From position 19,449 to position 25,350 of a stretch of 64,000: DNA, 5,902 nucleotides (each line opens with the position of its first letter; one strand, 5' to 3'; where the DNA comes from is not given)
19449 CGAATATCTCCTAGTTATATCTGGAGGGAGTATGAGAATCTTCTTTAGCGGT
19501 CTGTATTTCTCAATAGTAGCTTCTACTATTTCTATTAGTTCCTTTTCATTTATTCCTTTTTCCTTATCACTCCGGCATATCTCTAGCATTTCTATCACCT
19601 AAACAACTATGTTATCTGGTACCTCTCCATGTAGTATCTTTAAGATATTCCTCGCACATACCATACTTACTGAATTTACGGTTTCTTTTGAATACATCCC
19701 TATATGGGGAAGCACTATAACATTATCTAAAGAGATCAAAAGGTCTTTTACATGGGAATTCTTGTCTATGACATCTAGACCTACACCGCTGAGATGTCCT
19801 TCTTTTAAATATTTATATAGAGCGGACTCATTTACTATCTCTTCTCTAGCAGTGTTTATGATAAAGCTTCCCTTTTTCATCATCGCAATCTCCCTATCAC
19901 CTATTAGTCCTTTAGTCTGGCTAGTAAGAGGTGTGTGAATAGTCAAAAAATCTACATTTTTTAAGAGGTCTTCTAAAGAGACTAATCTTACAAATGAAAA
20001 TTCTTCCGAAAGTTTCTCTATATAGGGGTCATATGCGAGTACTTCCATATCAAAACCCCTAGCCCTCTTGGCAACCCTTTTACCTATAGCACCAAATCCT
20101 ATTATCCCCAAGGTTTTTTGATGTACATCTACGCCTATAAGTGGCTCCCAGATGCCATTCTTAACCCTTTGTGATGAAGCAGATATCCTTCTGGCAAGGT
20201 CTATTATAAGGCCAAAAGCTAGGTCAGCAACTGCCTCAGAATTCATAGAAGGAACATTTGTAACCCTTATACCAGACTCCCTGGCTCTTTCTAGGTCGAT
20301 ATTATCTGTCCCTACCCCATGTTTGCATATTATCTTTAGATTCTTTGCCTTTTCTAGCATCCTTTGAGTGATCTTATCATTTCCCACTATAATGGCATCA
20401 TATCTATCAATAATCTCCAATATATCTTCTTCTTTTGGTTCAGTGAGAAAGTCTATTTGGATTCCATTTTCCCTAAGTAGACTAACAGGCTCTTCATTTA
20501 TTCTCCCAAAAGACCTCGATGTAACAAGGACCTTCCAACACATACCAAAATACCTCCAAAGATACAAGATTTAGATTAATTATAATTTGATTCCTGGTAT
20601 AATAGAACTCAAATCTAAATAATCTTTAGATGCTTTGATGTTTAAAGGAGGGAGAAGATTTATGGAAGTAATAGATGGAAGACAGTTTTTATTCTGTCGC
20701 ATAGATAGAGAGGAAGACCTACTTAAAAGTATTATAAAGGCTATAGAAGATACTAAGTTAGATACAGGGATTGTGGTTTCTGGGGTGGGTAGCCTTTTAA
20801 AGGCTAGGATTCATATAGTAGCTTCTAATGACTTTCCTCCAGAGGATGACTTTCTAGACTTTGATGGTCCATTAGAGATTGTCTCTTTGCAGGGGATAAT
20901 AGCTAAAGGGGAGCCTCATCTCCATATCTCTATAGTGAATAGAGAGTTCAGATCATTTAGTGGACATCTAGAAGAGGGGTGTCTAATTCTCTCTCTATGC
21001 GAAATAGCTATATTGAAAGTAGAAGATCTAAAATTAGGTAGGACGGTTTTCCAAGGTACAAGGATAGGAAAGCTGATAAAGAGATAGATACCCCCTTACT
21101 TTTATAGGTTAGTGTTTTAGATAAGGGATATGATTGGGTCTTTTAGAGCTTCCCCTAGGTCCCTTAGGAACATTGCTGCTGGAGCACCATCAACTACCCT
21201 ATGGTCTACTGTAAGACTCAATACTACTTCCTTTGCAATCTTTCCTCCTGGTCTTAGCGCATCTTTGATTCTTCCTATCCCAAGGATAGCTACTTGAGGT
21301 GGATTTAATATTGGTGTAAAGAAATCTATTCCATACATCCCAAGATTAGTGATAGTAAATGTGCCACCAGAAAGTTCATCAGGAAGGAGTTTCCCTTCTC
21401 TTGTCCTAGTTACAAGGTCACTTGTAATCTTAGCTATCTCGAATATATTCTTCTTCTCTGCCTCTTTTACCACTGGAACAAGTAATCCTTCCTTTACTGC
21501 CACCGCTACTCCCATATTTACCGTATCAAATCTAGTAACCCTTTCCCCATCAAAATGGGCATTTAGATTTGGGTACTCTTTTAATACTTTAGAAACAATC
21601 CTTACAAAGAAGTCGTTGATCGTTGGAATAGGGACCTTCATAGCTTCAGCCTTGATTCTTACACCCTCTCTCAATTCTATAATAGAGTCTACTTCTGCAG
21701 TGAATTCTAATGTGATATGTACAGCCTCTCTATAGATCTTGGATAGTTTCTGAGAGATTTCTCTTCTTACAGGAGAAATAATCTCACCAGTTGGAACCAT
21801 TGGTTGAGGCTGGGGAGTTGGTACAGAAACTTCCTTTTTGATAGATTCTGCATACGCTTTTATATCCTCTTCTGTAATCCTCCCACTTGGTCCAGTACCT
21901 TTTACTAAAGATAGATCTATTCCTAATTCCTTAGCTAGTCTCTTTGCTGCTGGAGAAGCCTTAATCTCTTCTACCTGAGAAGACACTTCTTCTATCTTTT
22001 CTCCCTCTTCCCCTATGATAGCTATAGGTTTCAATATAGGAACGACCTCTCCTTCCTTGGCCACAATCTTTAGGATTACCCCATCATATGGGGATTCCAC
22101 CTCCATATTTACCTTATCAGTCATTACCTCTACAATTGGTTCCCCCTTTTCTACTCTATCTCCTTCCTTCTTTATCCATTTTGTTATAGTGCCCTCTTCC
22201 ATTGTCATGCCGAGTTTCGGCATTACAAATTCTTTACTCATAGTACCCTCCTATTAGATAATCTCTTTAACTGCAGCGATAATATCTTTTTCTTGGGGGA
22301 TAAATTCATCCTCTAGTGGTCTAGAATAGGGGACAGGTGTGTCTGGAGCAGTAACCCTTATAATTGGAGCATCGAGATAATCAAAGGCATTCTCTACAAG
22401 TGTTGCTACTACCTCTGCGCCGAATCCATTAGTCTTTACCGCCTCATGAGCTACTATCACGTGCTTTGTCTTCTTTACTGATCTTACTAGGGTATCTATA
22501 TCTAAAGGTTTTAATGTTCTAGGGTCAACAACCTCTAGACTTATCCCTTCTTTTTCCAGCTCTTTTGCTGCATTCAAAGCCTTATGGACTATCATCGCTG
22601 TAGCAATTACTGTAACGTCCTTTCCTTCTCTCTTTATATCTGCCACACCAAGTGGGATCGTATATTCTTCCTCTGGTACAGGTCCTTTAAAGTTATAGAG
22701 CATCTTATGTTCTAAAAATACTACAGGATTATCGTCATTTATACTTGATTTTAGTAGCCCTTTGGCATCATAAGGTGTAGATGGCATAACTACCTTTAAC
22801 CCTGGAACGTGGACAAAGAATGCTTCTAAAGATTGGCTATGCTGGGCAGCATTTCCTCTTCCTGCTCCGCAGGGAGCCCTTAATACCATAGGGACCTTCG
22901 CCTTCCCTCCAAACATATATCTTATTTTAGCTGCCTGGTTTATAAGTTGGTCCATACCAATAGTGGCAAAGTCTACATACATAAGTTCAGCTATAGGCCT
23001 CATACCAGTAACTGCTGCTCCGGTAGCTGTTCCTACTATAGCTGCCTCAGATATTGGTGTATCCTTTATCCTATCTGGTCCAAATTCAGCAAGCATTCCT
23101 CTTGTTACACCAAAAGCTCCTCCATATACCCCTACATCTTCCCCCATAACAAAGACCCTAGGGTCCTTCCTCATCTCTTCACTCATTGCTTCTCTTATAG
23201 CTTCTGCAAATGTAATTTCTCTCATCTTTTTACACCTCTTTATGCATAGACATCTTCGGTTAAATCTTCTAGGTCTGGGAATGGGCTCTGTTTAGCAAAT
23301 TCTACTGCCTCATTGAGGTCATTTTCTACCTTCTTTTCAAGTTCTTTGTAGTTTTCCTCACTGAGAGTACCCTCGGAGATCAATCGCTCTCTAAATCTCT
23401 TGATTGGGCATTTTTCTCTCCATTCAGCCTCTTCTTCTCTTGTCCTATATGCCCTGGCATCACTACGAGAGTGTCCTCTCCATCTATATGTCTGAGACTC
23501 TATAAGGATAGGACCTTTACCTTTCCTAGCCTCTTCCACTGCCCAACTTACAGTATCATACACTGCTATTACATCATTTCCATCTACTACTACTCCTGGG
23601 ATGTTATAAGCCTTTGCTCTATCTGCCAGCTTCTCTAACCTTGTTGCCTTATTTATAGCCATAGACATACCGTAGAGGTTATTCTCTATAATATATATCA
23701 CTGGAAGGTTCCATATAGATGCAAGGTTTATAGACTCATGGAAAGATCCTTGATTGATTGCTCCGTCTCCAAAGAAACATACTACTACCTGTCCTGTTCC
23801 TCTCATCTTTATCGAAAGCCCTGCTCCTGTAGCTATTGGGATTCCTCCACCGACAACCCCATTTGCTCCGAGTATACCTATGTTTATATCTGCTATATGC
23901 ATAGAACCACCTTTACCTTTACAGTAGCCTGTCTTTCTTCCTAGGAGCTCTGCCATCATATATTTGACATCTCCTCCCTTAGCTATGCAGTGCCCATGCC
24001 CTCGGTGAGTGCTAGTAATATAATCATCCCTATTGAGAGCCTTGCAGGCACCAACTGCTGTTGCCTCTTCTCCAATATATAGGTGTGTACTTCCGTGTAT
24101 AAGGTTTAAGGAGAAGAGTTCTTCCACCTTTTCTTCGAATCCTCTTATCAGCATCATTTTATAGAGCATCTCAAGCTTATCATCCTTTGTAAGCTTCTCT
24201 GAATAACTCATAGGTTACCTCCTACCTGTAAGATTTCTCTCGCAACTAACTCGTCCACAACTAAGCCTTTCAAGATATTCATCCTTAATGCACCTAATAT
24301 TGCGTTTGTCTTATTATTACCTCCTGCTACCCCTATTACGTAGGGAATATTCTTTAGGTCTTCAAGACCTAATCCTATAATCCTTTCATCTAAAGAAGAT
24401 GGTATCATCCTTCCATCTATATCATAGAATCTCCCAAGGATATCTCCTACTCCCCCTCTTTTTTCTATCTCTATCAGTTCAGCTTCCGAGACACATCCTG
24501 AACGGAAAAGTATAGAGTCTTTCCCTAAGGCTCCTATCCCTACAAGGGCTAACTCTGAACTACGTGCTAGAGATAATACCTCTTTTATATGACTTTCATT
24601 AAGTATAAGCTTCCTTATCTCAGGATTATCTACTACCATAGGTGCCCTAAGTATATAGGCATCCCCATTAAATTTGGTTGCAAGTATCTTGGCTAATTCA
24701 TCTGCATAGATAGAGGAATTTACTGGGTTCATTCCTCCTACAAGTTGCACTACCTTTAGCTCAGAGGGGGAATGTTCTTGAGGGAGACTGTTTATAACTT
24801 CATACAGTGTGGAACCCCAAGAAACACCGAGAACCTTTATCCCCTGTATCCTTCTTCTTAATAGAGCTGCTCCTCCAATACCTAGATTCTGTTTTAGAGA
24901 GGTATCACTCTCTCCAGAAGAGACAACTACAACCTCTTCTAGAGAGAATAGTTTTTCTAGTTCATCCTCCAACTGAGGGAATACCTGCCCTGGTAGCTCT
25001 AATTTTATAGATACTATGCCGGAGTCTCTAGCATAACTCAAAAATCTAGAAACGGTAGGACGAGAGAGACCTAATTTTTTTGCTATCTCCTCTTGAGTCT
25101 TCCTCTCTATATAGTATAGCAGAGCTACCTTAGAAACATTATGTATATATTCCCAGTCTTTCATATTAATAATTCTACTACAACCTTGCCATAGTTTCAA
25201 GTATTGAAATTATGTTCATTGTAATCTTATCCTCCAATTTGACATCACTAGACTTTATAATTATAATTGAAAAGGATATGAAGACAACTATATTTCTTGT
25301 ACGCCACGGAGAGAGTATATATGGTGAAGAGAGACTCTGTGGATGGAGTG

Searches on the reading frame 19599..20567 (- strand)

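Call 9: search_protein_families(library=pfam, proteins=[window:19599-20567:-], max_evalue=0.001)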
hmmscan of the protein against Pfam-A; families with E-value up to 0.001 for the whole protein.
window:19599-20567:- (322 aa): 4 families
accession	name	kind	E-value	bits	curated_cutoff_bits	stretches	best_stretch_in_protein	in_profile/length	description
PF02826.25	2-Hacid_dh_C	-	5.1e-56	189.3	25.1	1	118-290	1-178/178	D-isomer specific 2-hydroxyacid dehydrogenase, NAD binding domain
PF00389.36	2-Hacid_dh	-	1.6e-32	112.5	24.6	1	22-321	6-133/134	D-isomer specific 2-hydroxyacid dehydrogenase, catalytic domain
PF00670.27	AdoHcyase_NAD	-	7.8e-05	23.3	27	0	150-239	23-109/162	S-adenosyl-L-homocysteine hydrolase, NAD binding domain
PF03446.21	NAD_binding_2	-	0.00092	19.7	21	0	153-263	2-116/161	NAD binding domain of 6-phosphogluconate dehydrogenase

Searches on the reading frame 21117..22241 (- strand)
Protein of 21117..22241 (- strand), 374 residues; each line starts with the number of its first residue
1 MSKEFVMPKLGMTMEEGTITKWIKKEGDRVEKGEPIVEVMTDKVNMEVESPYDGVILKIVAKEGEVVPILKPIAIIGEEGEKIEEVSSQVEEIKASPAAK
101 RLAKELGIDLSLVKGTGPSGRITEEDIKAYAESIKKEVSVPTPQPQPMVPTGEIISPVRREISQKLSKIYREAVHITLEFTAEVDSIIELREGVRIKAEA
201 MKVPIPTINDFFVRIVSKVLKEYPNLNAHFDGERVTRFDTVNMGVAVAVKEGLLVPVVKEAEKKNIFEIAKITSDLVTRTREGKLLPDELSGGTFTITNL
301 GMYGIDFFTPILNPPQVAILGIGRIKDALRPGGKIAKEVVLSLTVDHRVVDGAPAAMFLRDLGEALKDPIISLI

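Call 9: search_protein_families(library=pfam, proteins=[window:21117-22241:-], max_evalue=0.001)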
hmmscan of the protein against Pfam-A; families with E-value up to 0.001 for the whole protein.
window:21117-22241:- (374 aa): 4 families
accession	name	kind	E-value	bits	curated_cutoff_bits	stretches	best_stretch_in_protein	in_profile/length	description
PF00198.28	2-oxoacid_dh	-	5.1e-69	232.7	23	1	154-370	8-228/232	2-oxoacid dehydrogenases acyltransferase (catalytic domain)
PF00364.28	Biotin_lipoyl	-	1.9e-20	72.9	22.1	1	4-76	2-73/73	Biotin-requiring enzyme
PF02817.22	E3_binding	-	3.6e-18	65.9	23.7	1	93-127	1-35/36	e3 binding domain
PF13437.12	HlyD_3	-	0.00073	20.7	22.2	0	48-83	2-37/106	HlyD family secretion protein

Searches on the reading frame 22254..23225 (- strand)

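Call 9: search_protein_families(library=pfam, proteins=[window:22254-23225:-], max_evalue=0.001)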
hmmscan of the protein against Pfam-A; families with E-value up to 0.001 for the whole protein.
window:22254-23225:- (323 aa): 3 families
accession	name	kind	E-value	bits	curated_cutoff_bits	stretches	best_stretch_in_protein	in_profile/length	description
PF02779.29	Transket_pyr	-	6.3e-50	169.7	27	1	3-178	2-173/174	Transketolase, pyrimidine binding domain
PF02780.25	Transketolase_C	-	2.1e-43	147.6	25.9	1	193-315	1-124/124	Transketolase, C-terminal domain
PF22613.1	Transketolase_C_1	-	0.00034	21.2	27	0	200-233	10-43/113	Transketolase-like TK C-terminal domain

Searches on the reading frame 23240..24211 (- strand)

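Call 9: search_protein_families(library=pfam, proteins=[window:23240-24211:-], max_evalue=0.001)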
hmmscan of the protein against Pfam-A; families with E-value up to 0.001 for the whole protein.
window:23240-24211:- (323 aa): 3 families
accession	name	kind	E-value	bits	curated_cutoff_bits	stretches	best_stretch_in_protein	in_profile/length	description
PF00676.26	E1_dh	-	3.3e-95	318.9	22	1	17-314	1-299/300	Dehydrogenase E1 component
PF02775.26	TPP_enzyme_C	-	4e-07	30.4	21.9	1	116-238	26-150/151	Thiamine pyrophosphate enzyme, C-terminal TPP binding domain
PF00456.26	Transketolase_N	-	0.00042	19.9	22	0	142-241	146-243/334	Transketolase, thiamine diphosphate binding domain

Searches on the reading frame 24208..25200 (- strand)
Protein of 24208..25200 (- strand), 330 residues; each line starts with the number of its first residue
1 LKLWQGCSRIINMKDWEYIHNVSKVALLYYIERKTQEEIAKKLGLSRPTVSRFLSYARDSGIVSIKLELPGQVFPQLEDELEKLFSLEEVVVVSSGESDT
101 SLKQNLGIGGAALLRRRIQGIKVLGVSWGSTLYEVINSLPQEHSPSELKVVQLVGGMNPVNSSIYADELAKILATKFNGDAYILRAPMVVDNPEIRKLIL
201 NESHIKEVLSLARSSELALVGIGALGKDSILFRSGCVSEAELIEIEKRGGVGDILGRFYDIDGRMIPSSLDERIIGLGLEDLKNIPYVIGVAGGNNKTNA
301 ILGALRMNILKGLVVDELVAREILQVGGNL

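Call 9: search_protein_families(library=pfam, proteins=[window:24208-25200:-], max_evalue=0.001)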
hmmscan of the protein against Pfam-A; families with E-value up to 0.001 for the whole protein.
window:24208-25200:- (330 aa): 12 families
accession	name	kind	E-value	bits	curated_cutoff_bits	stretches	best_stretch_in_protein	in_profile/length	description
PF04198.19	Sugar-bind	-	1.1e-72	244.8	27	1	76-324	8-256/257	Putative sugar-binding domain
PF04545.22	Sigma70_r4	-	1.7e-06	27.9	24.1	1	28-59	15-46/50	Sigma-70, region 4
PF13545.12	HTH_Crp_2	-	1.1e-05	25.7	27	1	35-64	24-53/70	Crp-like helix-turn-helix domain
PF08281.18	Sigma70_r4_2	-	1.9e-05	24.7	25.7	1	27-58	20-51/54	Sigma-70, region 4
PF13384.12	HTH_23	-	2.1e-05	24.6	24.6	1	26-62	10-46/50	Homeodomain-like domain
PF13518.12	HTH_28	-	0.00017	22.1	25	1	26-55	5-34/52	Helix-turn-helix domain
PF13412.12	HTH_24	-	0.0002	21.3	21.9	1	33-63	17-47/48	Winged helix-turn-helix DNA-binding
PF12802.13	MarR_2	-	0.00055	20.5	27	0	33-63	19-50/61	MarR family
PF01047.28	MarR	-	0.00055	20.2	24.6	0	26-54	10-38/59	MarR family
PF01381.28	HTH_3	-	0.00058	20.3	23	0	35-54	11-30/55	Helix-turn-helix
PF01022.26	HTH_5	-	0.00059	20.1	22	0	35-64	17-46/47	Bacterial regulatory protein, arsR family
PF00325.26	Crp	-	0.00094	19.3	21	0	35-61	4-30/32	Bacterial regulatory proteins, crp family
